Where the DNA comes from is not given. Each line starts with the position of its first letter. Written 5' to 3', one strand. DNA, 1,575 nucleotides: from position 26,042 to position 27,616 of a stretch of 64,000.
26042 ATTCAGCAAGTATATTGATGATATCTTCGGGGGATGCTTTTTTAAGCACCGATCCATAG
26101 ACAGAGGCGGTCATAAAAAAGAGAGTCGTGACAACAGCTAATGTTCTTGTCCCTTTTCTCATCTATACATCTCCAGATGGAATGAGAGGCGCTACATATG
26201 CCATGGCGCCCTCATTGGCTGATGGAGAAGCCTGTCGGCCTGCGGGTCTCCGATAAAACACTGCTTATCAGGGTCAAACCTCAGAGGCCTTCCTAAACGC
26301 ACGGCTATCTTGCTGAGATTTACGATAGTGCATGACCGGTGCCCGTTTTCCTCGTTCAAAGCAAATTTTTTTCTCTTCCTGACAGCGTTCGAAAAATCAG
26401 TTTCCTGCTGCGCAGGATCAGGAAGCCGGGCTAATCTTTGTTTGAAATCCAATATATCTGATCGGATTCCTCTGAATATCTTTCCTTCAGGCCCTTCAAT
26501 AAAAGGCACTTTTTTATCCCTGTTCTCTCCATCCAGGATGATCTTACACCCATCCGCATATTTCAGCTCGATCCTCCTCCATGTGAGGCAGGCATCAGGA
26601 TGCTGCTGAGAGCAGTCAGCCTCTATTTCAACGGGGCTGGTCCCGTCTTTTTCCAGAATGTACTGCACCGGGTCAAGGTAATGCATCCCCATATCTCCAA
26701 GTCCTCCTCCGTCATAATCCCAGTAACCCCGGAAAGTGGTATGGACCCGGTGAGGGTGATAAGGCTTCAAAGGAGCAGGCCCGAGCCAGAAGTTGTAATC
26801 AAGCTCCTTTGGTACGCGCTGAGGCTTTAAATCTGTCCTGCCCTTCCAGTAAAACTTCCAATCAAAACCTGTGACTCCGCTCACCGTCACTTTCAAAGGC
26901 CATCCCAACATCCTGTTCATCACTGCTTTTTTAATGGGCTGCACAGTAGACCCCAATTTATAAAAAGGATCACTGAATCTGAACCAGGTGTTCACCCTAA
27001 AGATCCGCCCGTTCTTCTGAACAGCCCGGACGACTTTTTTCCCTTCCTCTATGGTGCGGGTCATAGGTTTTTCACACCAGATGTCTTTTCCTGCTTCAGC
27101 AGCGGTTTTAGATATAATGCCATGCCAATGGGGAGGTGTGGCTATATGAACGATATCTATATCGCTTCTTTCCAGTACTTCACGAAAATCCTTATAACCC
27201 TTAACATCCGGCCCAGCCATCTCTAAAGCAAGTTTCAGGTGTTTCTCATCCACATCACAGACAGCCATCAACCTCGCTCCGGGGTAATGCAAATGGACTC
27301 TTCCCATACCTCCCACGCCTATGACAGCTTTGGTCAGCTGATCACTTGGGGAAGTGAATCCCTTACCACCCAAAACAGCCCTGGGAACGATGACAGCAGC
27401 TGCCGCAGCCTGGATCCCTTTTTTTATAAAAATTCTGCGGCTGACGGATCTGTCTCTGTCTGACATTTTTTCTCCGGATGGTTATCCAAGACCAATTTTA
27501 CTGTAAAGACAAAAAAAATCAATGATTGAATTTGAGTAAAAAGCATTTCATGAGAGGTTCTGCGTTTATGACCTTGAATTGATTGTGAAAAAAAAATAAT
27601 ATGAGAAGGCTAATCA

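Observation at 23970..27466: Duplicated two-gene module: Tat-Gfo/Idh/MocA followed by a large secreted HEAT-repeat protein (second instance of 4044-7377)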

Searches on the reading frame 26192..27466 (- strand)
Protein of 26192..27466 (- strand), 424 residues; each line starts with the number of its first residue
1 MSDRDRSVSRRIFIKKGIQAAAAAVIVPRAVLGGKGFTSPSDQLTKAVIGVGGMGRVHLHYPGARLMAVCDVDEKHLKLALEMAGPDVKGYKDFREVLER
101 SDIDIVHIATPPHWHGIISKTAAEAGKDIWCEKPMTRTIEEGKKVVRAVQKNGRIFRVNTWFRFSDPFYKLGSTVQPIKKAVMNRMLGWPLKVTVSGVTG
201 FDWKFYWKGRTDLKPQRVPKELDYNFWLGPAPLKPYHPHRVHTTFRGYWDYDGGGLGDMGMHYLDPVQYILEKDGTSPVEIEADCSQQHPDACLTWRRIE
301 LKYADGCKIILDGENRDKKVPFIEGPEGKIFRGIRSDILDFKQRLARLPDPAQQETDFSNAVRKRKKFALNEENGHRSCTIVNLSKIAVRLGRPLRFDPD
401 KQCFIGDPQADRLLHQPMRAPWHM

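Call 5: search_protein_families(library=pfam, proteins=[window:26192-27466:-], max_evalue=0.1)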
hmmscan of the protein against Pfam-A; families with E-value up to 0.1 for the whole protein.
window:26192-27466:- (424 aa): 4 families
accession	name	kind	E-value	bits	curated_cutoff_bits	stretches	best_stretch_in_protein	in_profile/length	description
PF19051.5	GFO_IDH_MocA_C2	-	4e-136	452.9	23.3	1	172-423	2-253/254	Oxidoreductase family, C-terminal alpha/beta domain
PF01408.29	GFO_IDH_MocA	-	1.7e-21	77.6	24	1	47-159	4-119/120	Oxidoreductase family, NAD-binding Rossmann fold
PF22725.1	GFO_IDH_MocA_C3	-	8.2e-05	23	27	1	242-310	32-99/124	GFO/IDH/MocA C-terminal domain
PF02894.22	GFO_IDH_MocA_C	-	0.017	15.3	22.9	1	244-286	31-77/218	Oxidoreductase family, C-terminal alpha/beta domain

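Call 9: search_protein_families(library=ncbifam, proteins=[window:26192-27466:-], max_evalue=0.01)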
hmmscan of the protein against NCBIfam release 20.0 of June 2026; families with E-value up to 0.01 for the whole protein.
window:26192-27466:- (424 aa): 12 families
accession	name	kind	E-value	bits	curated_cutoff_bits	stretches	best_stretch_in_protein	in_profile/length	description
NF058561.1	BT_2158_fam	equivalog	3.2e-47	161.2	750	1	9-304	1-286/487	glycoside 3-dehydrogenase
TIGR04380.1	myo_inos_iolG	equivalog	1.8e-21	76.4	355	1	46-175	4-137/330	inositol 2-dehydrogenase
NF040723.1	UDP-GlcNAcDh_Arch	equivalog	2.1e-17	63.6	450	1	47-175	4-133/302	UDP-N-acetylglucosamine 3-dehydrogenase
NF052479.1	LevoglcsnDh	equivalog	8.8e-17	60.8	650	1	68-160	40-131/386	levoglucosan dehydrogenase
NF052679.1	InsChiInosDhIolG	equivalog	8.4e-16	57.9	540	1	47-195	6-153/343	bifunctional inositol 2-dehydrogenase/D-chiro-inositol 1-dehydrogenase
NF058563.1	BT_2159_fam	equivalog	2e-10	40.2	650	1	47-165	4-125/350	disaccharide 3-dehydrogenase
NF041392.1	XylDh_Gfo6_Halo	equivalog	3.6e-10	39.2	350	1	90-153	70-133/350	D-xylose 1-dehydrogenase Gfo6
NF008607.0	PRK11579.1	subfamily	1.6e-08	33.9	330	1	62-171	28-133/346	oxidoreductase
NF007574.0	PRK10206.1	equivalog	4.2e-06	26.1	352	1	91-166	54-129/345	oxidoreductase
NF003992.0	PRK05472.2-1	equivalog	0.0021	17.2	226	1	45-113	100-171/249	redox-sensing transcriptional repressor Rex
NF003994.0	PRK05472.2-3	equivalog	0.0078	15.6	130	0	46-130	89-177/217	redox-sensing transcriptional repressor Rex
NF003991.0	PRK05472.1-5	equivalog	0.0096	15.9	198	0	38-113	79-157/211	redox-sensing transcriptional repressor Rex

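Call 27: search_solved_structures(query=window:26192-27466:-, max_evalue=0.001)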
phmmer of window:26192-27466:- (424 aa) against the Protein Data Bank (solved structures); distinct sequences matched with E-value up to 0.001: 68 (the best 60 are shown).
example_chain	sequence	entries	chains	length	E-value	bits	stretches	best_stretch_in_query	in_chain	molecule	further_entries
8tdf_A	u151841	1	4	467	1.6e-27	99.3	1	36-268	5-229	Dehydrogenase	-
8tdh_A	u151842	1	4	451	2.1e-24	89.1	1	44-268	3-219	Predicted dehydrogenases and related proteins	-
7xr9_A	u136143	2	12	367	4.1e-16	61.7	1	46-170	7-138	DgpA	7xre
9m3d_B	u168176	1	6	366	4.4e-16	61.6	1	49-164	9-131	DgpA1 from W974-1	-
3q2i_A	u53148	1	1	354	4.6e-14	55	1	54-157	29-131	dehydrogenase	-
3ec7_A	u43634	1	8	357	1.6e-13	53.2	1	45-171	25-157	Putative Dehydrogenase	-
6a3f_A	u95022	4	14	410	3.2e-12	48.9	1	74-159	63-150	Putative dehydrogenase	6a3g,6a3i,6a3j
5a02_A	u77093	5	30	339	4.9e-11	45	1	65-164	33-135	ALDOSE-ALDOSE OXIDOREDUCTASE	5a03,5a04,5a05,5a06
3q2k_A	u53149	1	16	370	7.5e-11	44.4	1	53-195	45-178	oxidoreductase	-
9m37_A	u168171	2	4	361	1.1e-10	43.8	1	47-161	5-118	P581a DgpA2 and isoorientin complex structure | Gfo/Idh/MocA family protein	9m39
3cea_A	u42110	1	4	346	1.4e-10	43.5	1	42-170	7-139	Myo-inositol 2-dehydrogenase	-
3e18_A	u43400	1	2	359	6.4e-10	41.3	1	47-171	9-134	oxidoreductase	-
8w9s_A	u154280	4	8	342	1e-09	40.6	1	29-174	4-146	NADH-dependent dihydrogenase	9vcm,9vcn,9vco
4fb5_A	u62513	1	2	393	1.3e-09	40.3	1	79-160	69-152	Probable oxidoreductase protein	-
4h3v_A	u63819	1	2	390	1.8e-09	39.8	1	70-151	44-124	Oxidoreductase domain protein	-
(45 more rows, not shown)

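Call 64: search_solved_structures(query=window:26192-27466:-, max_evalue=1e-20, show_alignments=2)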
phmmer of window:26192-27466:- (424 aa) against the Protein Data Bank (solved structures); distinct sequences matched with E-value up to 1e-20: 2.
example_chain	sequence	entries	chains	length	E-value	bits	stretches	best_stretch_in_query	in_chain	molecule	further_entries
8tdf_A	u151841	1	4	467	1.6e-27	99.3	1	36-268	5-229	Dehydrogenase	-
8tdh_A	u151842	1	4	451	2.1e-24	89.1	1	44-268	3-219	Predicted dehydrogenases and related proteins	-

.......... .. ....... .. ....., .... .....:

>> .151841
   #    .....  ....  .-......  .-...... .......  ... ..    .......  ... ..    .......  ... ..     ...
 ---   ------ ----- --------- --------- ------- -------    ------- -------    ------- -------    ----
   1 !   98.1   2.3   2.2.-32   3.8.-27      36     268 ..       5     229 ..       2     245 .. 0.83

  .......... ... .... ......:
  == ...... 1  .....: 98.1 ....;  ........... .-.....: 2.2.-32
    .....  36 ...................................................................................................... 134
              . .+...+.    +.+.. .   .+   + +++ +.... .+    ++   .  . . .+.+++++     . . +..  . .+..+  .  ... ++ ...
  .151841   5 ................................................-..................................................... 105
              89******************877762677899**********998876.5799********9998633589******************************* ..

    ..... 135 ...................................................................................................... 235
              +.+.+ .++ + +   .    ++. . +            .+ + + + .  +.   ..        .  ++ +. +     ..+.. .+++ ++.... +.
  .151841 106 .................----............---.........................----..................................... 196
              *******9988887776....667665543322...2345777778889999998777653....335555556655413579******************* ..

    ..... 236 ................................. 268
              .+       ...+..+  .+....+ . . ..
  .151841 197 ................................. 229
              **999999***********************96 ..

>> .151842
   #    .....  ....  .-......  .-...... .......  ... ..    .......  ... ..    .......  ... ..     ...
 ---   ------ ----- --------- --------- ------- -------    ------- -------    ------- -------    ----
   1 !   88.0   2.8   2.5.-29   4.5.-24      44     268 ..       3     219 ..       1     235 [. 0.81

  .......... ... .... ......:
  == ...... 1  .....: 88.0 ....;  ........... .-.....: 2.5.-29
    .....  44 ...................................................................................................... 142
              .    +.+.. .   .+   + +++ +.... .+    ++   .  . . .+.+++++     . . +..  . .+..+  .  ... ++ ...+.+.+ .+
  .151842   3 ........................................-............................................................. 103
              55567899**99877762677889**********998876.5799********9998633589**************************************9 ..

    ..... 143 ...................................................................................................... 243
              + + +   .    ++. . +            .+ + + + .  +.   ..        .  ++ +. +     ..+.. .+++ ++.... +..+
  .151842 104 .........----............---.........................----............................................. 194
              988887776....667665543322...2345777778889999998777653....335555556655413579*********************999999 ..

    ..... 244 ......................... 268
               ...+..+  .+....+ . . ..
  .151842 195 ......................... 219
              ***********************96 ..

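Call 66: find_homologous_proteins(query=window:26192-27466:-, max_evalue=1e-30)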
Query window:26192-27466:- (424 aa): 7999 proteins with E <= 1e-30 among 8000 candidates; the best 120 are listed.
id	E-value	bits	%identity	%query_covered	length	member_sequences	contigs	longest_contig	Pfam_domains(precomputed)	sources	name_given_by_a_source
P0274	3.7e-274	927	92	100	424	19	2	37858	PF01408.29,PF19051.6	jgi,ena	-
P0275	9.1e-252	853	83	100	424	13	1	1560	PF01408.29,PF19051.6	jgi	-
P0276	8.1e-248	840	81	100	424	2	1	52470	PF01408.29,PF19051.6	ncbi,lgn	-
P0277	5.5e-247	838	80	99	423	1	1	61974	PF01408.29,PF19051.6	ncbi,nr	ncbi:MAG: gfo/Idh/MocA family oxidoreductase [Candidatus Aminicenantes bacterium]|nr:gfo/Idh/MocA fa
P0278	1.0e-245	833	81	98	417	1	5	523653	PF01408.29,PF19051.6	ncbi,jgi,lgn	jgi:myo-inositol 2-dehydrogenase / D-chiro-inositol 1-dehydrogenase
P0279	6.1e-240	814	82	94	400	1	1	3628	PF01408.29,PF19051.6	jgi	-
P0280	2.4e-237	806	79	99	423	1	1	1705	PF01408.29,PF19051.6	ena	-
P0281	2.3e-233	793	78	99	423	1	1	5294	PF01408.29,PF19051.6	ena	-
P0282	2.4e-233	793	78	99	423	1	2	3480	PF01408.29,PF19051.6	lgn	-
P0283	2.7e-233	792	78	99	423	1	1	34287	PF01408.29,PF19051.6,PF22725.2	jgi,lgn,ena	-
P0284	3.6e-233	792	78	99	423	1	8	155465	PF01408.29,PF19051.6,PF22725.2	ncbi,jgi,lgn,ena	-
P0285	3.6e-233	792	78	99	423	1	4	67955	PF01408.29,PF19051.6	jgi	-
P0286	4.3e-233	792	78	99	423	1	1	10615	PF01408.29,PF19051.6,PF22725.2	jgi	-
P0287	5.7e-233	791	78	99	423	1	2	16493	PF01408.29,PF19051.6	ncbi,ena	-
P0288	1.6e-232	790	78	99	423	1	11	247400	PF01408.29,PF19051.6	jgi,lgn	-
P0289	1.6e-232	790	78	99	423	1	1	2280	PF01408.29,PF19051.6,PF22725.2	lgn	-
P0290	2.0e-232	790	78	99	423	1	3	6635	PF01408.29,PF19051.6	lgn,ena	-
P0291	2.0e-232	790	78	99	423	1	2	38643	PF01408.29,PF19051.6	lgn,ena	-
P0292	2.2e-232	789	78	99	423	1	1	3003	PF01408.29,PF19051.6,PF22725.2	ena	-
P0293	2.3e-232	789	77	99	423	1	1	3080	PF01408.29,PF19051.6,PF22725.2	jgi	-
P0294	3.0e-232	789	78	99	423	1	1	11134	PF01408.29,PF19051.6,PF22725.2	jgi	-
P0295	4.2e-232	789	78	99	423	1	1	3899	PF01408.29,PF19051.6,PF22725.2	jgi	-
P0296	4.8e-232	788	78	99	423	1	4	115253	PF01408.29,PF19051.6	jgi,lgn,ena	-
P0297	5.6e-232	788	78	99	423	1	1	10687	PF01408.29,PF19051.6,PF22725.2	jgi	-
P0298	6.6e-232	788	77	99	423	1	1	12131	PF01408.29,PF19051.6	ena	-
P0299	9.4e-232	787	77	99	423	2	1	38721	PF01408.29,PF19051.6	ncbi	-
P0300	1.0e-231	787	78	99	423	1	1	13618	PF01408.29,PF19051.6,PF22725.2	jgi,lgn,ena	-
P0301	2.5e-231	786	77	99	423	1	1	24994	PF01408.29,PF19051.6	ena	-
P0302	2.9e-231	786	77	99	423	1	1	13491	PF01408.29,PF19051.6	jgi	-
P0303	2.9e-231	786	77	99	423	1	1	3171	PF01408.29,PF19051.6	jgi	-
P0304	3.7e-231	785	77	99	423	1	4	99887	PF01408.29,PF19051.6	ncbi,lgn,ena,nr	ncbi:MAG: Gfo/Idh/MocA family oxidoreductase [Candidatus Aminicenantes bacterium]|nr:Gfo/Idh/MocA fa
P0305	4.6e-231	785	77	99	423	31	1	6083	PF01408.29,PF19051.6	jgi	-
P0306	6.5e-230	781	75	100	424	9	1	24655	PF01408.29,PF19051.6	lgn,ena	-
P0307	2.4e-229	779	77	99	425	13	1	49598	PF01408.29,PF19051.6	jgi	-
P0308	1.0e-228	777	75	100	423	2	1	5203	PF01408.29,PF19051.6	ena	-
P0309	1.3e-228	777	77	99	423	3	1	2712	PF01408.29,PF19051.6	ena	-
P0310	1.5e-228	777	76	99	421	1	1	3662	PF01408.29,PF19051.6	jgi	jgi:myo-inositol 2-dehydrogenase/D-chiro-inositol 1-dehydrogenase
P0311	1.6e-228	777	77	99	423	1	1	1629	PF01408.29,PF19051.6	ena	-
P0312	5.2e-228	775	74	99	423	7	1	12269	PF01408.29,PF19051.6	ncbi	-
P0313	1.4e-227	774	77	99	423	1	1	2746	PF01408.29,PF19051.6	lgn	-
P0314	1.9e-227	773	76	100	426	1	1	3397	PF01408.29,PF19051.6,PF22725.2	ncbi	-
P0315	2.2e-227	773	75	99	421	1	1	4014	PF01408.29,PF19051.6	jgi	jgi:predicted dehydrogenase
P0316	6.3e-227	771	75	99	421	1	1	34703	PF01408.29,PF19051.6,PF22725.2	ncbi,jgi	jgi:predicted dehydrogenase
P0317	8.9e-227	771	75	99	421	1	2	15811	PF01408.29,PF19051.6,PF22725.2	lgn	-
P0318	1.6e-226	770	76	99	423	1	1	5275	PF01408.29,PF19051.6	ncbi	-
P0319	4.3e-226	769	76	100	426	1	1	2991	PF01408.29,PF19051.6,PF22725.2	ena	-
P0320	4.9e-226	769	76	98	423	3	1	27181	PF01408.29,PF19051.6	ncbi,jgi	-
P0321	6.7e-226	768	74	99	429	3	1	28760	PF01408.29,PF19051.6,PF22725.2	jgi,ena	-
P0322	7.0e-226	768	75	99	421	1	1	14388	PF01408.29,PF19051.6,PF22725.2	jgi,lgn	jgi:predicted dehydrogenase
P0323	8.2e-226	768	76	98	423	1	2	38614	PF01408.29,PF19051.6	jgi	jgi:predicted dehydrogenase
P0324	1.1e-225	767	76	99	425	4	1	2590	PF01408.29,PF19051.6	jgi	-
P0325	1.8e-225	767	75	98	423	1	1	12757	PF01408.29,PF19051.6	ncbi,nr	ncbi:MAG: Gfo/Idh/MocA family oxidoreductase [Acidobacteriota bacterium]|nr:Gfo/Idh/MocA family oxid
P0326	2.1e-225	766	75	99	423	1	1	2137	PF01408.29,PF19051.6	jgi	jgi:predicted dehydrogenase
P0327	2.5e-225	766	75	100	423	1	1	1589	PF01408.29,PF19051.6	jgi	jgi:myo-inositol 2-dehydrogenase / D-chiro-inositol 1-dehydrogenase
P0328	2.6e-225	766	74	98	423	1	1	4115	PF01408.29,PF19051.6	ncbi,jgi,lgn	-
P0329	3.1e-225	766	74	100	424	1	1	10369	PF01408.29,PF19051.6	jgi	-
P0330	3.1e-225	766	76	98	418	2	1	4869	PF01408.29,PF19051.6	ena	-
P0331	3.3e-225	766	74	99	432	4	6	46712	PF01408.29,PF19051.6,PF22725.2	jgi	jgi:myo-inositol 2-dehydrogenase/D-chiro-inositol 1-dehydrogenase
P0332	3.5e-225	766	76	99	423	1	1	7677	PF01408.29,PF19051.6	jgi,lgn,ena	-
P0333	4.4e-225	765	76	99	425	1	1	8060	PF01408.29,PF19051.6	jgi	-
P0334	5.1e-225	765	76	99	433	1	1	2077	PF01408.29,PF19051.6,PF22725.2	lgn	-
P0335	6.3e-225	765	75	99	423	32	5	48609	PF01408.29,PF19051.6,PF22725.2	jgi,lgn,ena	-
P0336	7.3e-225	765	74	100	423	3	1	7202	PF01408.29,PF19051.6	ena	-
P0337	7.7e-225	765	75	99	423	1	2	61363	PF01408.29,PF19051.6,PF22725.2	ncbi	ncbi:Gfo/Idh/MocA family oxidoreductase [Acidobacteriota bacterium]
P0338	9.5e-225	764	74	99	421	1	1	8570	PF01408.29,PF19051.6,PF22725.2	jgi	jgi:myo-inositol 2-dehydrogenase/D-chiro-inositol 1-dehydrogenase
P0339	1.1e-224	764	74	100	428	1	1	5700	PF01408.29,PF19051.6,PF22725.2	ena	-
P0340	1.1e-224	764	75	98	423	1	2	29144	PF01408.29,PF19051.6,PF22725.2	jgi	-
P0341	1.2e-224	764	74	99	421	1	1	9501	PF01408.29,PF19051.6,PF22725.2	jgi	jgi:predicted dehydrogenase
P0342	1.3e-224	764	75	99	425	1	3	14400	PF01408.29,PF19051.6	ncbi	-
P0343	1.4e-224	764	76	98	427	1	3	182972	PF01408.29,PF19051.6,PF22725.2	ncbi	-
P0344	2.0e-224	763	76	98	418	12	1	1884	PF01408.29,PF19051.6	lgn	-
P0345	2.2e-224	763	75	98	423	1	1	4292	PF01408.29,PF19051.6,PF22725.2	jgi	jgi:myo-inositol 2-dehydrogenase/D-chiro-inositol 1-dehydrogenase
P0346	2.2e-224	763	75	99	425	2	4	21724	PF01408.29,PF19051.6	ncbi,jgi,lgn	-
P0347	2.4e-224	763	74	99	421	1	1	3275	PF01408.29,PF19051.6,PF22725.2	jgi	jgi:myo-inositol 2-dehydrogenase/D-chiro-inositol 1-dehydrogenase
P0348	2.5e-224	763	75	100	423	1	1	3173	PF01408.29,PF19051.6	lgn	-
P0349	2.6e-224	763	74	99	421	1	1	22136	PF01408.29,PF19051.6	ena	-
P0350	2.7e-224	763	73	100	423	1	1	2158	PF01408.29,PF19051.6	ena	-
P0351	3.5e-224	762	74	99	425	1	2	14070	PF01408.29,PF19051.6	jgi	jgi:predicted dehydrogenase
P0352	3.9e-224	762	74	99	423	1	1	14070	PF01408.29,PF19051.6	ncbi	ncbi:MAG: Gfo/Idh/MocA family oxidoreductase [Candidatus Aminicenantes bacterium]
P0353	4.2e-224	762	75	98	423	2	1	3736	PF01408.29,PF19051.6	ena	-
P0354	4.9e-224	762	74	99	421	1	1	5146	PF01408.29,PF19051.6,PF22725.2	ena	-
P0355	5.1e-224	762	74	100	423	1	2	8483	PF01408.29,PF19051.6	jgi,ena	-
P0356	7.6e-224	761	74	100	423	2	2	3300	PF01408.29,PF19051.6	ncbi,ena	-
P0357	8.4e-224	761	75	99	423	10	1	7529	PF01408.29,PF19051.6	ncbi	-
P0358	8.9e-224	761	75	98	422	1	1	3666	PF01408.29,PF19051.6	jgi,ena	-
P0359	9.0e-224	761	75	99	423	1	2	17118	PF01408.29,PF19051.6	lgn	-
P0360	1.1e-223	761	75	99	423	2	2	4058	PF01408.29,PF19051.6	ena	-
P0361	1.4e-223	760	75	99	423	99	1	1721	PF01408.29,PF19051.6,PF22725.2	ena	-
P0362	1.6e-223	760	74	100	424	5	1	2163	PF01408.29,PF19051.6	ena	-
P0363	1.9e-223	760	74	99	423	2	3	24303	PF01408.29,PF19051.6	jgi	jgi:myo-inositol 2-dehydrogenase/D-chiro-inositol 1-dehydrogenase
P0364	2.2e-223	760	74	99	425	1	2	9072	PF01408.29,PF19051.6,PF22725.2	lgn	-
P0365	2.3e-223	760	74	99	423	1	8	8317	PF01408.29,PF19051.6,PF22725.2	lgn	-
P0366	2.3e-223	760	75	99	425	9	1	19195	PF01408.29,PF19051.6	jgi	jgi:predicted dehydrogenase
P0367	2.3e-223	760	75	99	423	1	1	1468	PF01408.29,PF19051.6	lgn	-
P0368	2.5e-223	760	75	99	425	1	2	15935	PF01408.29,PF19051.6,PF22725.2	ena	-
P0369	2.6e-223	760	74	99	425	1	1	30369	PF01408.29,PF19051.6,PF22725.2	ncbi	-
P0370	2.7e-223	760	74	99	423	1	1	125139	PF01408.29,PF19051.6,PF22725.2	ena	-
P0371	3.0e-223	759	75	98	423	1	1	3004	PF01408.29,PF19051.6,PF22725.2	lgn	-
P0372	3.3e-223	759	74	99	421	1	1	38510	PF01408.29,PF19051.6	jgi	-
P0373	3.7e-223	759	74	99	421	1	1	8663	PF01408.29,PF19051.6,PF22725.2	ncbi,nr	ncbi:MAG: Gfo/Idh/MocA family oxidoreductase [Candidatus Aminicenantes bacterium]|nr:Gfo/Idh/MocA fa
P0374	3.7e-223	759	75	98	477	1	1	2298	PF01408.29,PF19051.6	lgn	-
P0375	4.4e-223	759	75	99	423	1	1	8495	PF01408.29,PF19051.6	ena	-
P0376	4.6e-223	759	75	99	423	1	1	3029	PF01408.29,PF19051.6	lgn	-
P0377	4.8e-223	759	73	99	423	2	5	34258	PF01408.29,PF19051.6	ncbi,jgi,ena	-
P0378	5.3e-223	759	75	99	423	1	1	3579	PF01408.29,PF19051.6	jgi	jgi:predicted dehydrogenase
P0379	6.7e-223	758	74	99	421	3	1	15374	PF01408.29,PF19051.6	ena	-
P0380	6.8e-223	758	75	99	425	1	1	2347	PF01408.29,PF19051.6,PF22725.2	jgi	jgi:predicted dehydrogenase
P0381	7.1e-223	758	75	99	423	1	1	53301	PF01408.29,PF19051.6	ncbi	-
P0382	8.2e-223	758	74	99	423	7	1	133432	PF01408.29,PF19051.6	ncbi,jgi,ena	ncbi:MAG: Gfo/Idh/MocA family oxidoreductase [Candidatus Aminicenantales bacterium]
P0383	8.3e-223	758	74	99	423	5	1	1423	PF01408.29,PF19051.6,PF22725.2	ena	-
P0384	1.1e-222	757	75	99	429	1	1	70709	PF01408.29,PF19051.6,PF22725.2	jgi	jgi:predicted dehydrogenase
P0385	1.1e-222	757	75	99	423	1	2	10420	PF01408.29,PF19051.6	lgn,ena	-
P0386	1.4e-222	757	74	99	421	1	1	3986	PF01408.29,PF19051.6,PF22725.2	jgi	jgi:predicted dehydrogenase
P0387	1.5e-222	757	73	100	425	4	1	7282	PF01408.29,PF19051.6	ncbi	-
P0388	1.6e-222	757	73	98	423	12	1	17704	PF01408.29,PF19051.6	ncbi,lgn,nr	ncbi:MAG: Gfo/Idh/MocA family oxidoreductase [Candidatus Aminicenantes bacterium]|nr:Gfo/Idh/MocA fa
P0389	1.6e-222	757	75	99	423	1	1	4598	PF01408.29,PF19051.6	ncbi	-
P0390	1.8e-222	757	74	99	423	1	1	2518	PF01408.29,PF19051.6,PF22725.2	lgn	-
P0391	2.0e-222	757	75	99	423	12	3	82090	PF01408.29,PF19051.6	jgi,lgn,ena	-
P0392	2.7e-222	756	75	99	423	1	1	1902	PF01408.29,PF19051.6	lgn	-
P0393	3.7e-222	756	74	99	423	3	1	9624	PF01408.29,PF19051.6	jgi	-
